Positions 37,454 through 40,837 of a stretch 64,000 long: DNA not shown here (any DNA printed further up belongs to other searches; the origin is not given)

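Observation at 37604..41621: Domain-swapped pyruvate dehydrogenase: lipoyl arm on E1, none on E2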

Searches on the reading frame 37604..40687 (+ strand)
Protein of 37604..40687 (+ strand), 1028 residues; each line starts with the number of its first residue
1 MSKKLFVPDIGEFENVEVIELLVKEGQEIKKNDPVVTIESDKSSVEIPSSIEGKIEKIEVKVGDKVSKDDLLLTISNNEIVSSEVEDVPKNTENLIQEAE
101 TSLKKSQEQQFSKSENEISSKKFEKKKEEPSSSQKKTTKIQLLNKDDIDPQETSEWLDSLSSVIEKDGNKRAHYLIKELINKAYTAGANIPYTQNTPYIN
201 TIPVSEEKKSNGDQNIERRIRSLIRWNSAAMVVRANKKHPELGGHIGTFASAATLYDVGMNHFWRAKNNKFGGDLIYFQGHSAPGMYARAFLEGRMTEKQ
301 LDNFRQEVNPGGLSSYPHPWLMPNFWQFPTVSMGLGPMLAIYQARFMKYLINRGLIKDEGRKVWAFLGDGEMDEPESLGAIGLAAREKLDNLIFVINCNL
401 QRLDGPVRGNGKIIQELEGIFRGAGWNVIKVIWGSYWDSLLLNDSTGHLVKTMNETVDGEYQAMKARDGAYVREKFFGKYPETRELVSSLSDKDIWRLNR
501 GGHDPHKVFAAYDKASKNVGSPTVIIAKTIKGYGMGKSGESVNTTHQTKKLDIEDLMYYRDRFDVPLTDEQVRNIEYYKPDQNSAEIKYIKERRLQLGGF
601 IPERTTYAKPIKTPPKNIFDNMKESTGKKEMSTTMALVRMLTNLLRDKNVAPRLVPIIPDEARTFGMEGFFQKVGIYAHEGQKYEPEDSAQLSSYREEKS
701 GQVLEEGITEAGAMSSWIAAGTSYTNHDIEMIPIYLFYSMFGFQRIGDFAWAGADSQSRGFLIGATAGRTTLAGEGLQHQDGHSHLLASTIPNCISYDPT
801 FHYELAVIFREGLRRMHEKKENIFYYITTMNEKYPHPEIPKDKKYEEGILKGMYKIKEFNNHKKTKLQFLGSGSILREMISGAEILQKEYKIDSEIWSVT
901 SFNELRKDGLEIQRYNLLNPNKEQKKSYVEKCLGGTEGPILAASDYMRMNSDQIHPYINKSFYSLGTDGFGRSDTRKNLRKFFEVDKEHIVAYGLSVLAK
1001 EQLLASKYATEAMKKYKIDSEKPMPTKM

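Call 3: search_protein_families(library=pfam, proteins=[window:37604-40687:+], max_evalue=0.01)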
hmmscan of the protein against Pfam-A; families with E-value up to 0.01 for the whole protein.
window:37604-40687:+ (1028 aa): 8 families
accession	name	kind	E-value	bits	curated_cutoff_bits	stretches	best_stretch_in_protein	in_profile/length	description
PF17831.6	PDH_E1_M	-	3.5e-103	344.3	23.2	1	626-837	18-229/229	Pyruvate dehydrogenase E1 component middle domain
PF22613.1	Transketolase_C_1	-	4.5e-21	75.6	27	1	852-986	1-113/113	Transketolase-like TK C-terminal domain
PF00364.28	Biotin_lipoyl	-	3.5e-18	65.7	22.1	1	5-75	3-73/73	Biotin-requiring enzyme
PF00456.26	Transketolase_N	-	1.3e-12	47.8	22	1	218-432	3-214/334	Transketolase, thiamine diphosphate binding domain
PF13533.13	Biotin_lipoyl_2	-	3e-07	30.5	29.8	1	45-75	1-31/32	Biotin-lipoyl like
PF01597.25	GCV_H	-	0.00018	21.8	22.2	1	22-65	38-81/122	Glycine cleavage H-protein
PF16576.10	HlyD_D23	-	0.00029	20.6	30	1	42-108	17-83/214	Barrel-sandwich domain of CusB or HlyD membrane-fusion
PF07831.19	PYNP_C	-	0.0012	18.8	27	0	58-88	36-68/75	Pyrimidine nucleoside phosphorylase C-terminal domain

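Call 4: search_protein_families(library=ncbifam, proteins=[window:37604-40687:+], max_evalue=0.001)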
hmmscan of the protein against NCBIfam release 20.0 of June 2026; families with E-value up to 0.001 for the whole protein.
window:37604-40687:+ (1028 aa): 25 families
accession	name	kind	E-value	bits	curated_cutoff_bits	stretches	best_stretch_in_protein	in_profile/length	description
TIGR00759.1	aceE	equivalog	0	1426.2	859.9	1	145-1026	3-883/885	pyruvate dehydrogenase (acetyl-transferring), homodimeric type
TIGR03186.1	AKGDH_not_PDH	exception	0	1281.9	1408.3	1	145-1018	3-878/889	alpha-ketoglutarate dehydrogenase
NF004559.0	PRK05899.2-5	equivalog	8.2e-24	83.8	488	2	224-431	25-218/627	transketolase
TIGR01348.1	PDHac_trf_long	equivalog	1.3e-21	76.8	552.1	1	4-124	2-122/587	dihydrolipoyllysine-residue acetyltransferase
NF008814.0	PRK11854.1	equivalog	2e-18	66.2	722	1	1-105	1-101/637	pyruvate dehydrogenase complex dihydrolipoyllysine-residue acetyltransferase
TIGR00232.1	tktlase_bact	equivalog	3.2e-13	48.9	682.25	1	224-432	7-212/654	transketolase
NF004558.0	PRK05899.2-4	equivalog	1e-11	44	788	1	224-431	10-212/651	transketolase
NF004309.0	PRK05704.1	equivalog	3.3e-11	43.2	449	1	4-151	4-150/408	2-oxoglutarate dehydrogenase complex dihydrolipoyllysine-residue succinyltransferase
NF004556.0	PRK05899.2-2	equivalog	1.9e-09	36.3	575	1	221-434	21-218/639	transketolase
TIGR01347.1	sucB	equivalog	5.3e-09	35.8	378.65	1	7-154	5-151/404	dihydrolipoyllysine-residue succinyltransferase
NF006761.0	PRK09282.1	domain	1.3e-07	30.5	402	1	17-76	531-590/591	pyruvate carboxylase subunit B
NF004547.1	PRK05889.1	equivalog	1.9e-07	31.2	75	1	17-75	12-70/71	biotin/lipoyl-binding carrier protein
NF009554.0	PRK12999.1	equivalog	2.1e-07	29.2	965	1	17-76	1087-1146/1147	pyruvate carboxylase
NF011457.0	PRK14875.1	equivalog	9.6e-07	28.1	307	1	7-107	8-109/372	acetoin dehydrogenase dihydrolipoyllysine-residue acetyltransferase subunit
TIGR01235.1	pyruv_carbox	equivalog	2.4e-06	25.3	1114.45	1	17-75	1084-1142/1143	pyruvate carboxylase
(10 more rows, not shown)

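Call 8: find_homologous_proteins(query=window:37604-40687:+, max_evalue=1e-10)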
Query window:37604-40687:+ (1028 aa): 8000 proteins with E <= 1e-10 among 8000 candidates; the best 120 are listed.
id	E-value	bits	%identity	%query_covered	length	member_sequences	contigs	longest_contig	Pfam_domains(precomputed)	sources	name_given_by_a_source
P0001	0.0e+0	2159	91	100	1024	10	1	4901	PF00364.29,PF17831.6,PF22613.2,PF25917.1,PF28598.1,PF00456.27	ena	-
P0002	0.0e+0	2150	91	100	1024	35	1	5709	PF25984.1,PF00364.29,PF17831.6,PF22613.2,PF25917.1,PF28598.1,PF00456.27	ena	-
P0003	0.0e+0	2127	90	100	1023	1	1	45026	PF00364.29,PF17831.6,PF22613.2,PF25917.1,PF28598.1,PF00456.27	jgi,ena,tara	tara:strand:+ start:3511 stop:6582 length:3072 start_codon:yes stop_codon:yes gene_type:complete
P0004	0.0e+0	2123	90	100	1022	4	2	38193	PF00364.29,PF17831.6,PF22613.2,PF25917.1,PF28598.1,PF00456.27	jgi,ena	-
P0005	0.0e+0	2120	89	100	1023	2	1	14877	PF00364.29,PF17831.6,PF22613.2,PF28598.1,PF00456.27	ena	-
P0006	0.0e+0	2115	89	100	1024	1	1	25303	PF25984.1,PF00364.29,PF17831.6,PF22613.2,PF25917.1,PF28598.1,PF00456.27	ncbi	-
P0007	0.0e+0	2114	89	100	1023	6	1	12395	PF25984.1,PF00364.29,PF17831.6,PF22613.2,PF25917.1,PF28598.1,PF00456.27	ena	-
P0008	0.0e+0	2113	89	100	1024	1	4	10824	PF25984.1,PF00364.29,PF17831.6,PF22613.2,PF25917.1,PF28598.1,PF00456.27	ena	-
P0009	0.0e+0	2107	89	100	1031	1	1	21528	PF25973.1,PF25984.1,PF00364.29,PF17831.6,PF22613.2,PF25917.1,PF28598.1,PF00456.27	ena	-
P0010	0.0e+0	2101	89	100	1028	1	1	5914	PF25984.1,PF00364.29,PF17831.6,PF22613.2,PF25917.1,PF28598.1,PF00456.27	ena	-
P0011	0.0e+0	2101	88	100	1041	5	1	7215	PF25973.1,PF25984.1,PF00364.29,PF17831.6,PF22613.2,PF25917.1,PF28598.1,PF00456.27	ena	-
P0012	0.0e+0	2096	88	100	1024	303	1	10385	PF25973.1,PF25984.1,PF25935.1,PF00364.29,PF17831.6,PF22613.2,PF25917.1,PF28598.1,PF00456.27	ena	-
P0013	0.0e+0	2095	88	100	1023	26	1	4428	PF25973.1,PF00364.29,PF17831.6,PF22613.2,PF28598.1,PF00456.27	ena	-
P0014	0.0e+0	2094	89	100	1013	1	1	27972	PF00364.29,PF17831.6,PF22613.2,PF25917.1,PF28598.1,PF00456.27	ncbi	-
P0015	0.0e+0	2091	88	100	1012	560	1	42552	PF00364.29,PF17831.6,PF22613.2,PF28598.1,PF00456.27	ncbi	-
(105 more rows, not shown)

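Call 25: search_protein_representatives(protein=window:37604-40687:+)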
Query: 1028 residues. Proteins with E-value up to 0.001 (for the whole library): 19066; up to 1e-10: 9480; up to 1e-30: 2361. The best 150 are listed.
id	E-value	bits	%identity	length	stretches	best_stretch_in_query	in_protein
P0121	0.0e+00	1067.8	53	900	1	144-1025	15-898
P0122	1.5e-282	956.8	51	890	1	151-1023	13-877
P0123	1.4e-269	913.9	52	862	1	149-995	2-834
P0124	2.0e-266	903.4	56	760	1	146-856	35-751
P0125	3.2e-264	896.1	49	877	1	146-1001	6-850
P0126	7.4e-253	858.5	73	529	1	1-539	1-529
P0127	1.3e-250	851.1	52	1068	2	193-599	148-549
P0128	2.0e-248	843.8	46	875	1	147-1027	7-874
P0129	1.0e-246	838.2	57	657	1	372-1026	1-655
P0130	1.2e-230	784.9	48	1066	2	191-630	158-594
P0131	3.3e-225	767.0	46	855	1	145-993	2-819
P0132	4.2e-224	763.3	64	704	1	147-654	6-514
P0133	2.5e-222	757.4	51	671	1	361-1020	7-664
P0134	9.0e-221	752.3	65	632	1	130-616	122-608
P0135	2.8e-219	747.4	54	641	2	631-1026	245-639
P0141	7.4e-207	706.2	45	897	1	152-1004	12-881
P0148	2.0e-191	655.2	42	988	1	194-1026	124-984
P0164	2.2e-158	545.8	41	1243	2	192-637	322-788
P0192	8.9e-132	457.7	60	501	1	146-472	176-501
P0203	2.5e-127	443.0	34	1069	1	195-1019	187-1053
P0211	9.7e-122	424.5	72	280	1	1-287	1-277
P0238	1.1e-109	384.5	61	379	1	146-423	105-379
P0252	2.5e-104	366.8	39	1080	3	698-1026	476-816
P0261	3.1e-101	356.6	54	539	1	193-557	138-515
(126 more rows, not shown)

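Call 26: search_protein_families(library=pfam, proteins=[P0127, P0130, P0148, P0134, P0164, P0192, P0203, P0238, P0261, P0252], max_evalue=0.0001)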
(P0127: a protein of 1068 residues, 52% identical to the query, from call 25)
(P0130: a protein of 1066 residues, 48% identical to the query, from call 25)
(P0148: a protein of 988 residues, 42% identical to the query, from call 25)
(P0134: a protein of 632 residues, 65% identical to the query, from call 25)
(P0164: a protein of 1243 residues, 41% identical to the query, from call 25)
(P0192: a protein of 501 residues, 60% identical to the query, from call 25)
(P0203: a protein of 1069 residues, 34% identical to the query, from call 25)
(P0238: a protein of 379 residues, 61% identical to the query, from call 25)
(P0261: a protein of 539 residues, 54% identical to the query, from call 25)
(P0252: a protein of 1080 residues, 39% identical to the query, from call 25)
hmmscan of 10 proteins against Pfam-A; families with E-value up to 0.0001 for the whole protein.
P0127 (1068 aa): 3 families
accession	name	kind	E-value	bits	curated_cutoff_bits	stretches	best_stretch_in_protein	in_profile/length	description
PF17831.6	PDH_E1_M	-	2.2e-80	269.7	23.2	1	600-815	15-229/229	Pyruvate dehydrogenase E1 component middle domain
PF22613.1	Transketolase_C_1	-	5.5e-20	72.1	27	1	846-969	9-113/113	Transketolase-like TK C-terminal domain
PF00456.26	Transketolase_N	-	8.1e-12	45.2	22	1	223-380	57-212/334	Transketolase, thiamine diphosphate binding domain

P0130 (1066 aa): 3 families
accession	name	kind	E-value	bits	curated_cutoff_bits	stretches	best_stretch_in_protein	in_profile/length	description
PF17831.6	PDH_E1_M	-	1.7e-71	240.6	23.2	1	624-835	18-226/229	Pyruvate dehydrogenase E1 component middle domain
PF22613.1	Transketolase_C_1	-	6.9e-17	62.1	27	1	871-994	8-113/113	Transketolase-like TK C-terminal domain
PF00456.26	Transketolase_N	-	1.6e-10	40.9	22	0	237-395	59-215/334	Transketolase, thiamine diphosphate binding domain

P0148 (988 aa): 3 families
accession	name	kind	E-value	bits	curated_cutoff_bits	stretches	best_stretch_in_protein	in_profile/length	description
PF17831.6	PDH_E1_M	-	5.4e-65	219.4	23.2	1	565-793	5-229/229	Pyruvate dehydrogenase E1 component middle domain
PF22613.1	Transketolase_C_1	-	2.4e-15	57.2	27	1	807-943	1-112/113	Transketolase-like TK C-terminal domain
PF00456.26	Transketolase_N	-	4e-11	42.9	22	0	457-502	215-261/334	Transketolase, thiamine diphosphate binding domain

P0134 (632 aa): 1 family
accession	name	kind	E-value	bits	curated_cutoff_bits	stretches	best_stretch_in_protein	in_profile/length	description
PF00456.26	Transketolase_N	-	2.6e-15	56.7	22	1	235-424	22-214/334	Transketolase, thiamine diphosphate binding domain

P0164 (1243 aa): 3 families
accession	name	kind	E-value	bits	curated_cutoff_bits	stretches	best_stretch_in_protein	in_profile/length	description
PF17831.6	PDH_E1_M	-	5.6e-35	121.2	23.2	1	816-1016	23-229/229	Pyruvate dehydrogenase E1 component middle domain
PF22613.1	Transketolase_C_1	-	1.8e-14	54.3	27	1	1053-1175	12-113/113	Transketolase-like TK C-terminal domain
PF00456.26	Transketolase_N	-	3.2e-08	33.4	22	0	408-559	63-213/334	Transketolase, thiamine diphosphate binding domain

P0192 (501 aa): 1 family
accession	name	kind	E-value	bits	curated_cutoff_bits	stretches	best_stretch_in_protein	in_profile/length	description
PF00456.26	Transketolase_N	-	1.6e-06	27.8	22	1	306-463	60-216/334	Transketolase, thiamine diphosphate binding domain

P0203 (1069 aa): 3 families
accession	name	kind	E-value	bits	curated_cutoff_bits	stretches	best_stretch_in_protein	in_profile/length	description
PF17831.6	PDH_E1_M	-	2.3e-40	138.8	23.2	1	641-865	5-225/229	Pyruvate dehydrogenase E1 component middle domain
PF22613.1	Transketolase_C_1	-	1.2e-07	32.3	27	1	883-1017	1-112/113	Transketolase-like TK C-terminal domain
PF00456.26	Transketolase_N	-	1.2e-05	24.9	22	0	214-443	4-217/334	Transketolase, thiamine diphosphate binding domain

P0238 (379 aa): 0 families

P0261 (539 aa): 1 family
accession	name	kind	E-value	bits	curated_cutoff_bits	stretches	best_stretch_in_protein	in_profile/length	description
PF00456.26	Transketolase_N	-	2.3e-11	43.7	22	1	205-380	50-221/334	Transketolase, thiamine diphosphate binding domain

P0252 (1080 aa): 3 families
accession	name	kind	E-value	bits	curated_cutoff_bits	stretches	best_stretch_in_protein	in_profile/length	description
PF17831.6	PDH_E1_M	-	4.3e-33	115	23.2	1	477-606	91-226/229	Pyruvate dehydrogenase E1 component middle domain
PF22613.1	Transketolase_C_1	-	3.6e-16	59.8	27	1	650-776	12-112/113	Transketolase-like TK C-terminal domain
PF00456.26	Transketolase_N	-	2.1e-08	34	22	0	18-97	145-222/334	Transketolase, thiamine diphosphate binding domain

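Call 30: list_cluster_members(proteins=[P0121, P0122, P0123, P0125, P0128, P0126, P0211, P0134, P0131, P0141])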
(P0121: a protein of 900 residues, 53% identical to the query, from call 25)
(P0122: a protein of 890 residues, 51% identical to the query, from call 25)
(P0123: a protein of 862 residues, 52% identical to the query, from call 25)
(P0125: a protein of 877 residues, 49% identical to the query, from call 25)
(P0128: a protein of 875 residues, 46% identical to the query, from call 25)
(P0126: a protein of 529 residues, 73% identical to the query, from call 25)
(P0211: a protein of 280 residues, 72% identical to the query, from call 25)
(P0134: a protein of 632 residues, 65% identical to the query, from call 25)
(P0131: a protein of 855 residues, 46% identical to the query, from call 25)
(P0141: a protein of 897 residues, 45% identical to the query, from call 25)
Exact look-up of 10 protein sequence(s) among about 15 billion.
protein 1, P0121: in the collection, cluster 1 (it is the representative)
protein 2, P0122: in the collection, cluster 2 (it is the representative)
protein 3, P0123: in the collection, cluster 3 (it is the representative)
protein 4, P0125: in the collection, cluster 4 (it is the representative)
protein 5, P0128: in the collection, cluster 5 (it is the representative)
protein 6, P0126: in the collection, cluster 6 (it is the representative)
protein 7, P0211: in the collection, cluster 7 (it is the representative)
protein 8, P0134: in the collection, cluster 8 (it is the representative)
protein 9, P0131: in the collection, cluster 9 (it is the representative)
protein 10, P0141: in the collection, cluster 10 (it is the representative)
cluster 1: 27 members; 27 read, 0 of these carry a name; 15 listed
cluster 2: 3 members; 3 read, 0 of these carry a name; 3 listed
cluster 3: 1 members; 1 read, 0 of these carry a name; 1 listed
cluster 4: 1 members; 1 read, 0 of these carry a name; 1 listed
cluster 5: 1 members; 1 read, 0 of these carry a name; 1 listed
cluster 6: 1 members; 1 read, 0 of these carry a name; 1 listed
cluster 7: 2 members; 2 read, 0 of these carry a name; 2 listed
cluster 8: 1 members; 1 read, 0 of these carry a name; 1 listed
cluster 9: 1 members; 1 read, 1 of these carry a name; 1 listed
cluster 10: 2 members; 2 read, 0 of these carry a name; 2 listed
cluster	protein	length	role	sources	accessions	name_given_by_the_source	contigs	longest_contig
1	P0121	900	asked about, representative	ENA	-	-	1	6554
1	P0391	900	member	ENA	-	-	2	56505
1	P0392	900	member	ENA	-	-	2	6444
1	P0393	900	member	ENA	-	-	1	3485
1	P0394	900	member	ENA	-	-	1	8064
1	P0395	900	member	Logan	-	-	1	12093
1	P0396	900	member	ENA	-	-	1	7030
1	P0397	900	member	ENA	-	-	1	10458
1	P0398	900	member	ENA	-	-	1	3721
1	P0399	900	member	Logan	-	-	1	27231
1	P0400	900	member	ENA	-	-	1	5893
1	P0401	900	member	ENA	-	-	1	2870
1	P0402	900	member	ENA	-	-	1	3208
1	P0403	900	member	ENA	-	-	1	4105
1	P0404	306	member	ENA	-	-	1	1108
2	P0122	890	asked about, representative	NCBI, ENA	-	-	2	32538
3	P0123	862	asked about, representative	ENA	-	-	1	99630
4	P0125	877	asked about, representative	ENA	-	-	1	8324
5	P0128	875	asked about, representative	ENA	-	-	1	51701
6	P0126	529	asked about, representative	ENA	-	-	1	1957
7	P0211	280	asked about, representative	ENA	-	-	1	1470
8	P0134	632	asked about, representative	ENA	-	-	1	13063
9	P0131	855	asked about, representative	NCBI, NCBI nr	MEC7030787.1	MAG: pyruvate dehydrogenase (acetyl-transferring), homodimeric type [Pseudomonadota ... | pyruvate dehydrogenase (acetyl-transferring), homodimeric type [Pseudomonadota bacterium]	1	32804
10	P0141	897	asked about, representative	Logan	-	-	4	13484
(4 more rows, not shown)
